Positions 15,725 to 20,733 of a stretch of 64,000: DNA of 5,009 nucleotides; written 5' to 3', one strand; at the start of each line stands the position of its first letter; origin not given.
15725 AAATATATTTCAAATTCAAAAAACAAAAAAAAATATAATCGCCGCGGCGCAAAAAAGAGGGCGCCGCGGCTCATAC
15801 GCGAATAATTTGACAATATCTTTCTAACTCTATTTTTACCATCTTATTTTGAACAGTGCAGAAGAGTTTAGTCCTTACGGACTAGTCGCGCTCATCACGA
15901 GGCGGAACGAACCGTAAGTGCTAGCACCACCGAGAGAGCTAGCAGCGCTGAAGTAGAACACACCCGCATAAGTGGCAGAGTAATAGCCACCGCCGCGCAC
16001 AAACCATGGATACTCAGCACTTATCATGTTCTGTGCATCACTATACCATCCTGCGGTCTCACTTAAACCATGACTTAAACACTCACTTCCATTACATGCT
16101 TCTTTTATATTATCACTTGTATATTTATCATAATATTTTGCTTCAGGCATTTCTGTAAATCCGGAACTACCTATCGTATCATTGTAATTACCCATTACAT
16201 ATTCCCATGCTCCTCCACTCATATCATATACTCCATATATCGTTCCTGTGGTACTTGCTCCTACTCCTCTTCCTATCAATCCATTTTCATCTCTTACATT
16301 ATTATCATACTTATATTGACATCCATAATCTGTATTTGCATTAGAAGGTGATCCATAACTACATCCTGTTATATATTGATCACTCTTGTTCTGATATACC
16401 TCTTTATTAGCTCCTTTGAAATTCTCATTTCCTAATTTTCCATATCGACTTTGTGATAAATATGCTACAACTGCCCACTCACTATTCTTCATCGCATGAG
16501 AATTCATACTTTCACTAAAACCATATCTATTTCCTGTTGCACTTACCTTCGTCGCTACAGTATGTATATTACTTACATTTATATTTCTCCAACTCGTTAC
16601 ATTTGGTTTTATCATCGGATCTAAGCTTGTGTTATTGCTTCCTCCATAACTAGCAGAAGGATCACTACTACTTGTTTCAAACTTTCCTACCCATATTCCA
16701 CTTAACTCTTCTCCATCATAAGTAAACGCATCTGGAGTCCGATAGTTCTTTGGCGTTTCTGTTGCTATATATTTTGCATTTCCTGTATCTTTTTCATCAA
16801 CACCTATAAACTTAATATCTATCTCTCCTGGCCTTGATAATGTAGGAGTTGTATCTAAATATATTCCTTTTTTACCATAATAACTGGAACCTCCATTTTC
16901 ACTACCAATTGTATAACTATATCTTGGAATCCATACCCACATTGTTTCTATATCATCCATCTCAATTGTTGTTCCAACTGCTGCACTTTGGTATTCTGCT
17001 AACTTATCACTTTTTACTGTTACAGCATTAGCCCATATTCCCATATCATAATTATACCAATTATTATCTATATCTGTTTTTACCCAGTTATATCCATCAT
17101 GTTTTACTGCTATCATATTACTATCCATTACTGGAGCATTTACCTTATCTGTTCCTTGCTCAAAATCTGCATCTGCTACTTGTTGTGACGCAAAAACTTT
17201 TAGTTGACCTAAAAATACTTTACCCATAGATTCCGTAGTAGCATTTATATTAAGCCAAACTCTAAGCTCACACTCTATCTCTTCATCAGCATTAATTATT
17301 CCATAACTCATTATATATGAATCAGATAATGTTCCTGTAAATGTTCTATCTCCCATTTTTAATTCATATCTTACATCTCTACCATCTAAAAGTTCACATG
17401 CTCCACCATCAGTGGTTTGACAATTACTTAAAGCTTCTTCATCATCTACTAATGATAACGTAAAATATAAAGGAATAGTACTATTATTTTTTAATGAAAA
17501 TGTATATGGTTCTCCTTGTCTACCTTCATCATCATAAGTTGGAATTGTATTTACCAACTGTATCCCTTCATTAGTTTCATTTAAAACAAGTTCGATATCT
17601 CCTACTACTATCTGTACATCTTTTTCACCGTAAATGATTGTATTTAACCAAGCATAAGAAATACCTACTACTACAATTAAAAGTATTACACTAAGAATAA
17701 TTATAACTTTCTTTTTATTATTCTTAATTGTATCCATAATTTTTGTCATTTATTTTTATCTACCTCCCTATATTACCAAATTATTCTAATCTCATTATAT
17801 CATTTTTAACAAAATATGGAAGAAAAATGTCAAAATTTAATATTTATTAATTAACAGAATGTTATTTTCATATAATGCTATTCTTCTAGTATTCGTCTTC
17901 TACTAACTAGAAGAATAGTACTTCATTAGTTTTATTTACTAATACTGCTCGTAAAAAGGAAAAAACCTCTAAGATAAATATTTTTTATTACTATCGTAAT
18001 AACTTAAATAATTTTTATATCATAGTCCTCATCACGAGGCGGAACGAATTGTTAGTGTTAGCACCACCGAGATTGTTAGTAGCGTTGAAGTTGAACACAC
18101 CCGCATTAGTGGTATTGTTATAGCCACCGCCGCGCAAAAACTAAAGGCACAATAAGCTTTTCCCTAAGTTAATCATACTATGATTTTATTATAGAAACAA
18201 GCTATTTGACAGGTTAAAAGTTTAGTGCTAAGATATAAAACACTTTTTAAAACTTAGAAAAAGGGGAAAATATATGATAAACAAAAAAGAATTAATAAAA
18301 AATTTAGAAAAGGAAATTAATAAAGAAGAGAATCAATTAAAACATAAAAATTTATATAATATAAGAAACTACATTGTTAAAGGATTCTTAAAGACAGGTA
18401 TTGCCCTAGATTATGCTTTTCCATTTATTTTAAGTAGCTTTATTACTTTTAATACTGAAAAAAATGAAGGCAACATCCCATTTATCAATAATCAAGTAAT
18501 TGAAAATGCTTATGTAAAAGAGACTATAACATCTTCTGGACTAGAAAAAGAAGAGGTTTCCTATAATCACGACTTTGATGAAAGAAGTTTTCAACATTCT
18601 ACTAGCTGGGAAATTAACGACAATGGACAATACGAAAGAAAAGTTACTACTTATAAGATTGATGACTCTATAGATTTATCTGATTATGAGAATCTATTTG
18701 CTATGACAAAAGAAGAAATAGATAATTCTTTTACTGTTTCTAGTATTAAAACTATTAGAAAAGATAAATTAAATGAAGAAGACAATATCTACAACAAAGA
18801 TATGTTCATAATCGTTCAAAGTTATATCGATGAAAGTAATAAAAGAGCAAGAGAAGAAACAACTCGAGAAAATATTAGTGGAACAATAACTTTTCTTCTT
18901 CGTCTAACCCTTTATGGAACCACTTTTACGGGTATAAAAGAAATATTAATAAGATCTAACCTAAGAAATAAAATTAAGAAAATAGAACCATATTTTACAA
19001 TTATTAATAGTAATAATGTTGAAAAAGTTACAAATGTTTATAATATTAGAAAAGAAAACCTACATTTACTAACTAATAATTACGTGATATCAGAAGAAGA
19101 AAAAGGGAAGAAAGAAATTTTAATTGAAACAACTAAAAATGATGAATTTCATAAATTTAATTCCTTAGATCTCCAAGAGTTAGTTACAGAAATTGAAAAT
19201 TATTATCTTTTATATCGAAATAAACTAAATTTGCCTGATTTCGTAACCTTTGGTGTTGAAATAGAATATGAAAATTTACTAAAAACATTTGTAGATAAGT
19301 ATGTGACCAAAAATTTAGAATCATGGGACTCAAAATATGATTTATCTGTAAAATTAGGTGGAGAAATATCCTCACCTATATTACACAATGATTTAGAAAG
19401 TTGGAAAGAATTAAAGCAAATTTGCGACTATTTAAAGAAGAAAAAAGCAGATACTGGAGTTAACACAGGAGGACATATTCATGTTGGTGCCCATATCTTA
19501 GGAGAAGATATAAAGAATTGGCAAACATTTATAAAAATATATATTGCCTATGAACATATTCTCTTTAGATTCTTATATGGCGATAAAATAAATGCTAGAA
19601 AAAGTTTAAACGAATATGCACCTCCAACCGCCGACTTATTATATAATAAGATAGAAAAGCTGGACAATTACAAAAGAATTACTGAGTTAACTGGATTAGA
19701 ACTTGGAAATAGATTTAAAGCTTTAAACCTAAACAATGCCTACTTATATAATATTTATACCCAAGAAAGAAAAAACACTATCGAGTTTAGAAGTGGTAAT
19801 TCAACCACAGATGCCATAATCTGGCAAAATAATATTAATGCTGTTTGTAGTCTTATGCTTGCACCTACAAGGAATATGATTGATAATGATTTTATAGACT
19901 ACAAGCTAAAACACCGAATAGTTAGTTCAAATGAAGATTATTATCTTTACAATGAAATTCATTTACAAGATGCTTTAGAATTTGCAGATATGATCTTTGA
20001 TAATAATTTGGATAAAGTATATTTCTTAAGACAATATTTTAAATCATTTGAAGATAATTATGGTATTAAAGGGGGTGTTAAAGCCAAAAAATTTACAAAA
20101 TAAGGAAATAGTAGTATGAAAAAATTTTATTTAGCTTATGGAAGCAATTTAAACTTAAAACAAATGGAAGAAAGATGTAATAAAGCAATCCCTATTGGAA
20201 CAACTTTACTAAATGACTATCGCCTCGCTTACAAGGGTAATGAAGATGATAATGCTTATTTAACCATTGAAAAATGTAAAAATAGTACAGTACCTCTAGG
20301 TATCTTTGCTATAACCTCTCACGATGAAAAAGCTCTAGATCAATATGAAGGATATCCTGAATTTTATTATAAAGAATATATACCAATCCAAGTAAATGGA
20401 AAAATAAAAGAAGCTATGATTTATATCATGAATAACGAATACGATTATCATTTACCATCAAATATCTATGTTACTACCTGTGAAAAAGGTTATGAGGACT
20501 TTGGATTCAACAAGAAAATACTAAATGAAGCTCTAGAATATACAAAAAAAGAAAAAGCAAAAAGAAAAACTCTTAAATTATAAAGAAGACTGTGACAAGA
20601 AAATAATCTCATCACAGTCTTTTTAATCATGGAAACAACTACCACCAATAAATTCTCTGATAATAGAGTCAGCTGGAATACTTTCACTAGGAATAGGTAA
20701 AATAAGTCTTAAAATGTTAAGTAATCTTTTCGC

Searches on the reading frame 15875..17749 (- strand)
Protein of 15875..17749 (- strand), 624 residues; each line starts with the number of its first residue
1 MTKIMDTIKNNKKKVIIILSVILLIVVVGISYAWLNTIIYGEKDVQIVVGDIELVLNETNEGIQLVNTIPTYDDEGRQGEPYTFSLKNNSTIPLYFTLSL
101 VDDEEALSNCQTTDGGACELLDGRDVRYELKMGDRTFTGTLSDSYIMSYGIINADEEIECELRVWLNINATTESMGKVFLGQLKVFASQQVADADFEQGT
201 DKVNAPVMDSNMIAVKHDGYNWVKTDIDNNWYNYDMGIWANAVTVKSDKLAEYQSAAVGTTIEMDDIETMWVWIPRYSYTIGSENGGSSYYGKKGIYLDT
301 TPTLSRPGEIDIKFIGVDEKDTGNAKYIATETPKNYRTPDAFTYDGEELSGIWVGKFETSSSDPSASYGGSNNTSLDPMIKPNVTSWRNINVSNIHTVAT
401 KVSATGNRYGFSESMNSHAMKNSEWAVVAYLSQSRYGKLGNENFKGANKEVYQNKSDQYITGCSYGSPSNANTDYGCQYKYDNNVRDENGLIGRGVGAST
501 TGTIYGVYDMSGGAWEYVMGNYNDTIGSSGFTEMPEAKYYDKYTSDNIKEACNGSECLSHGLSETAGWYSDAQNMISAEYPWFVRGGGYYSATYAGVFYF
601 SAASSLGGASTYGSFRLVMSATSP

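Call 7: search_protein_families(library=pfam, proteins=[window:15875-17749:-], max_evalue=0.01)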
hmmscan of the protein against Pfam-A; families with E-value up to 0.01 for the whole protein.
window:15875-17749:- (624 aa): 0 families

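Call 18: find_homologous_proteins(query=window:15875-17749:-, max_evalue=0.00001)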
Query window:15875-17749:- (624 aa): 3857 proteins with E <= 0.00001 among 8000 candidates; the best 120 are listed.
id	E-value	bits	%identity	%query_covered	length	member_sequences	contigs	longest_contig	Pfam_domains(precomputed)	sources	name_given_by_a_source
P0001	0.0e+0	1368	96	100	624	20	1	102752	-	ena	-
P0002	0.0e+0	1217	85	98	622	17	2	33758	-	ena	-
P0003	0.0e+0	1194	83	98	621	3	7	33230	-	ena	-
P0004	0.0e+0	1189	83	97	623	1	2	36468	-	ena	-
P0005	0.0e+0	1171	83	98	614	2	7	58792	-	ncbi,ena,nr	ncbi:MAG TPA: hypothetical protein IAB45_03000 [Candidatus Onthousia faecavium]|nr:hypothetical prot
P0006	0.0e+0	1168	82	98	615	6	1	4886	-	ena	-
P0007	0.0e+0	1109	78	100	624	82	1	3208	-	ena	-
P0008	0.0e+0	1099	77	100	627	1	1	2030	-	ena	-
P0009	0.0e+0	1096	77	100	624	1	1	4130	-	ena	-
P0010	0.0e+0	1095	77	100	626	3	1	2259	-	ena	-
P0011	0.0e+0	1091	77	100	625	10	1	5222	-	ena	-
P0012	0.0e+0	1087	76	100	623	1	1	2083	-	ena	-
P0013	0.0e+0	1084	77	100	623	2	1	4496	-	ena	-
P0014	0.0e+0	1081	76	100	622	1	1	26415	-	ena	-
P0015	0.0e+0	1079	74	100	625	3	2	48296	-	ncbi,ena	-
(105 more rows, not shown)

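Call 34: find_encoding_contigs(protein=P0014, flank=10000, max_places=3)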
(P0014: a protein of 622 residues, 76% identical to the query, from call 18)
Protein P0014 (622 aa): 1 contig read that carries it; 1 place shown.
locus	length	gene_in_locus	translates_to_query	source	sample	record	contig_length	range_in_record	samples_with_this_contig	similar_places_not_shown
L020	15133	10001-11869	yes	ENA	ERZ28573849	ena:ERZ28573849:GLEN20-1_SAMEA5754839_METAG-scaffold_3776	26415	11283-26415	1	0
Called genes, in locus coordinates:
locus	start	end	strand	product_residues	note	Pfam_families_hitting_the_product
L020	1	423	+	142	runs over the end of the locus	PF04020:Phage_holin_4_2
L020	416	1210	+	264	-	PF01790:LGT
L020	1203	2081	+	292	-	PF00070:Pyr_redox (faint), PF00890:FAD_binding_2 (weak), PF01266:DAO (weak), PF01494:FAD_binding_3 (weak), PF01946:Thi4 (faint), PF03486:HI0933_like (faint), PF07992:Pyr_redox_2, PF13738:Pyr_redox_3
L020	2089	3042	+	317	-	PF01933:CofD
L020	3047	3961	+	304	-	PF14527:LAGLIDADG_WhiA, PF02650:HTH_WhiA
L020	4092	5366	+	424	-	PF13173:AAA_14, PF13635:DUF4143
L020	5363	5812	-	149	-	PF01381:HTH_3, PF13443:HTH_26 (faint), PF13560:HTH_31 (faint), PF01381:HTH_3, PF12844:HTH_19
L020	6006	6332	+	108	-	PF11213:DUF3006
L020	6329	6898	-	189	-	PF00574:CLP_protease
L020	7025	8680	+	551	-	PF00485:PRK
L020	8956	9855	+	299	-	PF27070:HTH_Rpn_C (weak)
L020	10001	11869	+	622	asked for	-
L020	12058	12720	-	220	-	PF01613:Flavin_Reduct, PF00301:Rubredoxin, PF21349:RUBY_RBDX (weak)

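Call 39: list_cluster_members(proteins=[P0001, P0002, P0004, P0006, P0005, P0003])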
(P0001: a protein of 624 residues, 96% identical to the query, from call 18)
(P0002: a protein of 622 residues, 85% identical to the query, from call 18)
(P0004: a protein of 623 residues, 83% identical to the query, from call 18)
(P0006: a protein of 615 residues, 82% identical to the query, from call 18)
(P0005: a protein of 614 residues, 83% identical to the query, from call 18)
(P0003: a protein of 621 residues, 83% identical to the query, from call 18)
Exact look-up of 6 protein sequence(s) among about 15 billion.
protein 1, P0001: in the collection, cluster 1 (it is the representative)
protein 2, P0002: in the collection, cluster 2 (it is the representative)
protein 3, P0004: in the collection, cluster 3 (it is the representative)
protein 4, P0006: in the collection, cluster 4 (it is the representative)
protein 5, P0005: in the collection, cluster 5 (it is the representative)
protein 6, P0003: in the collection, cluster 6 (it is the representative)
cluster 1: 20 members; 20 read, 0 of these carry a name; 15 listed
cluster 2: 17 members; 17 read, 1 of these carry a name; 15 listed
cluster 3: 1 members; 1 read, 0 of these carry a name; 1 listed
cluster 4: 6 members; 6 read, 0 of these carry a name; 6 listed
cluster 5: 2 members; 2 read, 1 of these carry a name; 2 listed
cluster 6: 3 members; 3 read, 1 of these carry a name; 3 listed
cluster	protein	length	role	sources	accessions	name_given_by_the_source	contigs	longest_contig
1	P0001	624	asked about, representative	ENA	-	-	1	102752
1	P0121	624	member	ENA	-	-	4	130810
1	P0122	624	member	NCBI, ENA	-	-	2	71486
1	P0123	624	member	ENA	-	-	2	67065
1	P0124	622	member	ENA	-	-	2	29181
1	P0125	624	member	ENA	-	-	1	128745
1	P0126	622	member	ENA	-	-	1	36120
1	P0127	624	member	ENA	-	-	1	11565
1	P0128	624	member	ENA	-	-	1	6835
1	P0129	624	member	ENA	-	-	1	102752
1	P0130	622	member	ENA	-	-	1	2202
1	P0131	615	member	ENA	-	-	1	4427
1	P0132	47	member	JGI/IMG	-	-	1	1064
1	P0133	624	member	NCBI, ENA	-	-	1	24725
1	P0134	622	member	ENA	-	-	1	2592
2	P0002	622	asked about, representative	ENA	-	-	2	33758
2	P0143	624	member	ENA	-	-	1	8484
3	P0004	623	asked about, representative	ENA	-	-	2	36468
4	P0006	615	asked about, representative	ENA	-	-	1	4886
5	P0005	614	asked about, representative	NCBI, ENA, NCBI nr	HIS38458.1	MAG TPA: hypothetical protein IAB45_03000 [Candidatus Onthousia faecavium] | hypothetical protein [Candidatus Onthousia faecavium]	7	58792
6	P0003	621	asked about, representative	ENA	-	-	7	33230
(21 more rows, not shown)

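Call 42: find_encoding_contigs(protein=P0133, flank=8000, max_places=2)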
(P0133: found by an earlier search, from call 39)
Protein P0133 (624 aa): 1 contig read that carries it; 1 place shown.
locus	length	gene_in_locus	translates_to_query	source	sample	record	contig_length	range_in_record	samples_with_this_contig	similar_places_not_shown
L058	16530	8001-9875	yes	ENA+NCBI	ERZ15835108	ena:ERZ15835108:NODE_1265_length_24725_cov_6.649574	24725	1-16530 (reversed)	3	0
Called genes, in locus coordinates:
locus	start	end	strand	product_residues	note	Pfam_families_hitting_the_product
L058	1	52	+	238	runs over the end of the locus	PF01790:LGT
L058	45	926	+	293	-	PF00070:Pyr_redox (faint), PF00890:FAD_binding_2 (weak), PF01262:AlaDh_PNT_C (faint), PF01266:DAO (weak), PF07992:Pyr_redox_2, PF13450:NAD_binding_8 (faint), PF13738:Pyr_redox_3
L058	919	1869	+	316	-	PF01933:CofD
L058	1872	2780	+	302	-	PF14527:LAGLIDADG_WhiA, PF02650:HTH_WhiA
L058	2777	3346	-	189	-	PF00574:CLP_protease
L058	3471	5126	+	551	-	PF00485:PRK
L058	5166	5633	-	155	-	PF06094:GGACT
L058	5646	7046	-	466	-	PF12224:Amidoligase_2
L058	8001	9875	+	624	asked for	-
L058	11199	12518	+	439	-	PF01637:ATPase_2 (faint), PF13173:AAA_14, PF13635:DUF4143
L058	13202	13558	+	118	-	PF22296:bAvd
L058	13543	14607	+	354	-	PF00078:RVT_1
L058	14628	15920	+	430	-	PF13529:Peptidase_C39_2, PF12385:Peptidase_C70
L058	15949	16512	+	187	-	PF00303:Thymidylat_synt (faint)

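Call 43: find_encoding_contigs(protein=P0143, flank=8000, max_places=2)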
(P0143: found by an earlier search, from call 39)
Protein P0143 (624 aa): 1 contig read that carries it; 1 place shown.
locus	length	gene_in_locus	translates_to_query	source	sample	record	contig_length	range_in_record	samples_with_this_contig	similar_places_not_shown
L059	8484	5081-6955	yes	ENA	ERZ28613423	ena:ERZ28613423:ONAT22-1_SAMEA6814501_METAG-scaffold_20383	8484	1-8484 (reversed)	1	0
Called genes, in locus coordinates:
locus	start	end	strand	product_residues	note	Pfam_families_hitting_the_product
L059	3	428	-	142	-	?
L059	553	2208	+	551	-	PF00485:PRK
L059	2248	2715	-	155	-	PF06094:GGACT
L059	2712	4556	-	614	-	PF12224:Amidoligase_2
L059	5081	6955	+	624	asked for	-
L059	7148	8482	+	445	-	?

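Call 44: find_encoding_contigs(protein=P0127, flank=8000, max_places=2)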
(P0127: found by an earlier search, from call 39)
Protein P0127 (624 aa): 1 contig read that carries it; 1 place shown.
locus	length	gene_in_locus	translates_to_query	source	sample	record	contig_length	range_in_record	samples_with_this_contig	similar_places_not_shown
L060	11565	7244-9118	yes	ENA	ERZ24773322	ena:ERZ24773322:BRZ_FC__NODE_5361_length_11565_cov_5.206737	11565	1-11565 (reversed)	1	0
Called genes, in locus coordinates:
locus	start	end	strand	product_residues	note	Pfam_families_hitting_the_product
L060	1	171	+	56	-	?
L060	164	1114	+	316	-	PF01933:CofD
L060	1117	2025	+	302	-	PF14527:LAGLIDADG_WhiA, PF02650:HTH_WhiA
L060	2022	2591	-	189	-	PF00574:CLP_protease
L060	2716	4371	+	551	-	PF00485:PRK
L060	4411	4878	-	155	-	PF06094:GGACT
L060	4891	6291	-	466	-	PF12224:Amidoligase_2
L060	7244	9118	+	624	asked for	-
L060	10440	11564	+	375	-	?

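Call 60: find_encoding_contigs(protein=P0003, flank=7000, max_places=2)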
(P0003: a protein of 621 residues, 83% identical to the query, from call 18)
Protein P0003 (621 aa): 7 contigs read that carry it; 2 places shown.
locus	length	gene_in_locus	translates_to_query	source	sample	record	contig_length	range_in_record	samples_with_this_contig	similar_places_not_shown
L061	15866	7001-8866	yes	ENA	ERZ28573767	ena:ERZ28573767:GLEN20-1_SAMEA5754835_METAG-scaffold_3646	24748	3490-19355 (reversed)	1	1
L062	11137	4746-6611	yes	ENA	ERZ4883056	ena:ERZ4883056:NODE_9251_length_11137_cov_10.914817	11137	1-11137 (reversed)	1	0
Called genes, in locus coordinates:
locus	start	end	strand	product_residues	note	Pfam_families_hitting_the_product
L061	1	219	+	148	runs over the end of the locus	-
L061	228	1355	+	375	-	PF01702:TGT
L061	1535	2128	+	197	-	PF13338:AbiEi_4 (weak)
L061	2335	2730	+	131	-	-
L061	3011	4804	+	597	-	-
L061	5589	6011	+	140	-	-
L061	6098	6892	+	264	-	PF00078:RVT_1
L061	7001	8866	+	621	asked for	-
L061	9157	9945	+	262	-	PF03419:Peptidase_U4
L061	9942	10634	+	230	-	PF04542:Sigma70_r2, PF04814:HNF-1_N (weak), PF04545:Sigma70_r4, PF01381:HTH_3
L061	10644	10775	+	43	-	-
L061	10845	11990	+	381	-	PF20706:GT4-conflict, PF00534:Glycos_transf_1, PF13692:Glyco_trans_1_4, PF13524:Glyco_trans_1_2 (weak)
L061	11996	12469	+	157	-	PF08660:Alg14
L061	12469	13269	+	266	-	PF04101:Glyco_tran_28_C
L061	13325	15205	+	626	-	-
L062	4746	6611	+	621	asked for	-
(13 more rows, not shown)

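Call 61: find_encoding_contigs(protein=P0005, flank=7000, max_places=2)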
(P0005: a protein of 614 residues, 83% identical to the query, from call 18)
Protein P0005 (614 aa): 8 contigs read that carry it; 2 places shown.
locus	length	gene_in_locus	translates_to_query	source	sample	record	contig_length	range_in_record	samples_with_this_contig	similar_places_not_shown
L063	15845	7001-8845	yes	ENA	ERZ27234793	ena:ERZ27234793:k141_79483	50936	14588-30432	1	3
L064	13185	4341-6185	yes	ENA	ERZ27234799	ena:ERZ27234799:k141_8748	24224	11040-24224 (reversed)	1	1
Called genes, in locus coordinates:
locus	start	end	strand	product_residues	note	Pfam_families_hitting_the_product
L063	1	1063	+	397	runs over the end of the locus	PF13175:AAA_15 (weak), PF13304:AAA_21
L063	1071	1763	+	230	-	PF13707:RloB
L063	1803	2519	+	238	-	PF01479:S4, PF00849:PseudoU_synth_2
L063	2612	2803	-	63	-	PF12797:Fer4_2 (weak), PF12837:Fer4_6 (weak), PF12838:Fer4_7 (faint), PF13237:Fer4_10 (weak), PF25160:LdpA_Fe-S-bd (faint), PF00037:Fer4 (weak), PF13459:Fer4_15, PF13370:Fer4_13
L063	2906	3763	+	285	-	-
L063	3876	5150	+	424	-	PF13173:AAA_14, PF13635:DUF4143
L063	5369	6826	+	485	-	-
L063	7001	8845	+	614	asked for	-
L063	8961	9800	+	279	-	-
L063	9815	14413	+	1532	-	PF14480:DNA_pol3_a_NI (weak), PF01336:tRNA_anti-codon, PF02811:PHP, PF00929:RNase_T, PF02811:PHP, PF07733:DNA_pol3_alpha, PF17657:DNA_pol3_finger, PF14579:HHH_6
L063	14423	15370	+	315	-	-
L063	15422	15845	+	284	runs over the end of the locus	PF02578:Cu-oxidase_4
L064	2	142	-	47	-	?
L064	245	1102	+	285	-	-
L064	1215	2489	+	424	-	PF13173:AAA_14, PF13635:DUF4143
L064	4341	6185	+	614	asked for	-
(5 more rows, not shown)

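Call 64: search_protein_families(library=ncbifam, proteins=[window:15875-17749:-], max_evalue=0.01)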
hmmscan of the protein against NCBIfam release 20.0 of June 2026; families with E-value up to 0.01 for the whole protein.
window:15875-17749:- (624 aa): 0 families

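Call 79: predict_structure(alignment_id=A3)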
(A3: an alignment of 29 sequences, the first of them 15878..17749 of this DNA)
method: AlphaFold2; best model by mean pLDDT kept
length: 624 residues; sequences in the alignment: 29
mean_pLDDT: 37.1   pTM: 0.30
mean pLDDT of the five models: 37.1, 37.0, 36.7, 36.0, 34.9
residues with pLDDT >= 90: 0; 70-90: 51; 50-70: 93; < 50: 480
segments of 3 or more residues with pLDDT < 50: 3-5, 32-52, 60-78, 169-174, 187-245, 257-624
pLDDT, mean of each block of 10 residues (from residue 1): 49 62 69 34 25 55 34 41 75 61 62 67 72 80 65 78 66 55 52 24 27 33 23 24 52 55 43 26 25 23 25 23 23 24 29 21 25 24 25 35 33 28 40 26 24 28 22 22 25 22 20 18 25 29 32 29 21 27 28 34 33 27 28
secondary structure, 60 per line:
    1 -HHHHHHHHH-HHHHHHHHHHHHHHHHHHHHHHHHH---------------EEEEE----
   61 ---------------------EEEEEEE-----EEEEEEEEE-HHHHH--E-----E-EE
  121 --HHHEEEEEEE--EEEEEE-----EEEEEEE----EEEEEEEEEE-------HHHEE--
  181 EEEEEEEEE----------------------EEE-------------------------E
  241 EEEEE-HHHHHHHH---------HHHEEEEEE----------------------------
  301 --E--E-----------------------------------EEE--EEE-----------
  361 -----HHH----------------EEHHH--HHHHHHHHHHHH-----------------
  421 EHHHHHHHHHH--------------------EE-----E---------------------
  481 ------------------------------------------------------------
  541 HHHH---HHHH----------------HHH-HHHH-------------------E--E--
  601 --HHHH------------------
elements in order: H2-10 H12-36 E52-56 E82-88 E94-102 H104-108 E126-132 E135-140 E146-152 E157-166 E181-189 E212-214 E240-245 H247-254 E267-272 E342-344 E347-349 H392-403 H422-431 H541-544 H548-551 H572-575 H603-606

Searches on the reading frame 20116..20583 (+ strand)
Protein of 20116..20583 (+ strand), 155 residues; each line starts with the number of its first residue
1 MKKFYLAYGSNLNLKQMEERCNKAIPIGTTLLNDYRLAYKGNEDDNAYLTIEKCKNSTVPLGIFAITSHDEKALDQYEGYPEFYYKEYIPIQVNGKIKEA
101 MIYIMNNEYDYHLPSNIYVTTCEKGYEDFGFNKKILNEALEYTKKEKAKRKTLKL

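Call 7: search_protein_families(library=pfam, proteins=[window:20116-20583:+], max_evalue=0.01)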
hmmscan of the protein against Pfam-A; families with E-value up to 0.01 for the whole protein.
window:20116-20583:+ (155 aa): 2 families
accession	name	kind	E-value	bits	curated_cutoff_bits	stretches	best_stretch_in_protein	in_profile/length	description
PF06094.17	GGACT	-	3.7e-10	40.8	22.8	1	6-109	2-109/120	Gamma-glutamyl cyclotransferase, AIG2-like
PF13772.11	AIG2_2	-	0.00042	21.1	27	1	63-125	6-69/83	AIG2-like family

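Call 15: find_encoding_contigs(protein=window:20116-20583:+, flank=10000, max_places=10)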
Protein window:20116-20583:+ (155 aa): 22 contigs read that carry it; 4 places shown.
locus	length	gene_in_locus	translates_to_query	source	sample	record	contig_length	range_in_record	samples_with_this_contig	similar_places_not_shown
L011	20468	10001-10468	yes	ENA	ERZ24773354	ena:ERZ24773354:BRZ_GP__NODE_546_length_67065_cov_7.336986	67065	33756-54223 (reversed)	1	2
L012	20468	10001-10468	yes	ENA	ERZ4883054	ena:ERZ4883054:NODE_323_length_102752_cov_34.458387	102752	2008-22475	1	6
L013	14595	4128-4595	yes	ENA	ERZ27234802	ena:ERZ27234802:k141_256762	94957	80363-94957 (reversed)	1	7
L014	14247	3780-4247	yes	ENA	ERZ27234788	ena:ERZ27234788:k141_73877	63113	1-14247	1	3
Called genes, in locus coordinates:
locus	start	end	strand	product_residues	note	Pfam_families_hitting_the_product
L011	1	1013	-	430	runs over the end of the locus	PF13529:Peptidase_C39_2, PF12385:Peptidase_C70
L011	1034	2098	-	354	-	PF00078:RVT_1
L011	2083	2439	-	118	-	PF22296:bAvd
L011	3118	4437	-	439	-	PF01637:ATPase_2 (faint), PF13173:AAA_14, PF13635:DUF4143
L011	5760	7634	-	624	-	-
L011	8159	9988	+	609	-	PF12224:Amidoligase_2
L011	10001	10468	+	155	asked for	PF06094:GGACT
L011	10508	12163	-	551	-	PF00485:PRK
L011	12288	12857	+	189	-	PF00574:CLP_protease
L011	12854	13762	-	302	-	PF14527:LAGLIDADG_WhiA, PF02650:HTH_WhiA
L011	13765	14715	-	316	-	PF01933:CofD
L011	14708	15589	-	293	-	PF00070:Pyr_redox (faint), PF00890:FAD_binding_2 (weak), PF01262:AlaDh_PNT_C (faint), PF01266:DAO (weak), PF07992:Pyr_redox_2, PF13450:NAD_binding_8 (faint), PF13738:Pyr_redox_3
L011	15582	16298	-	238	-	PF01790:LGT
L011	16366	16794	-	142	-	PF04020:Phage_holin_4_2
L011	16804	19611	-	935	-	PF00005:ABC_tran (faint), PF02463:SMC_N (faint), PF03193:RsgA_GTPase (faint), PF13304:AAA_21 (faint), PF13555:AAA_29 (faint), PF20703:nSTAND1 (faint), PF17760:UvrA_inter, PF17755:UvrA_DNA-bind, +1 more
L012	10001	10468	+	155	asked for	PF06094:GGACT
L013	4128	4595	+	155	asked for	PF06094:GGACT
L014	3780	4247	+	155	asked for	PF06094:GGACT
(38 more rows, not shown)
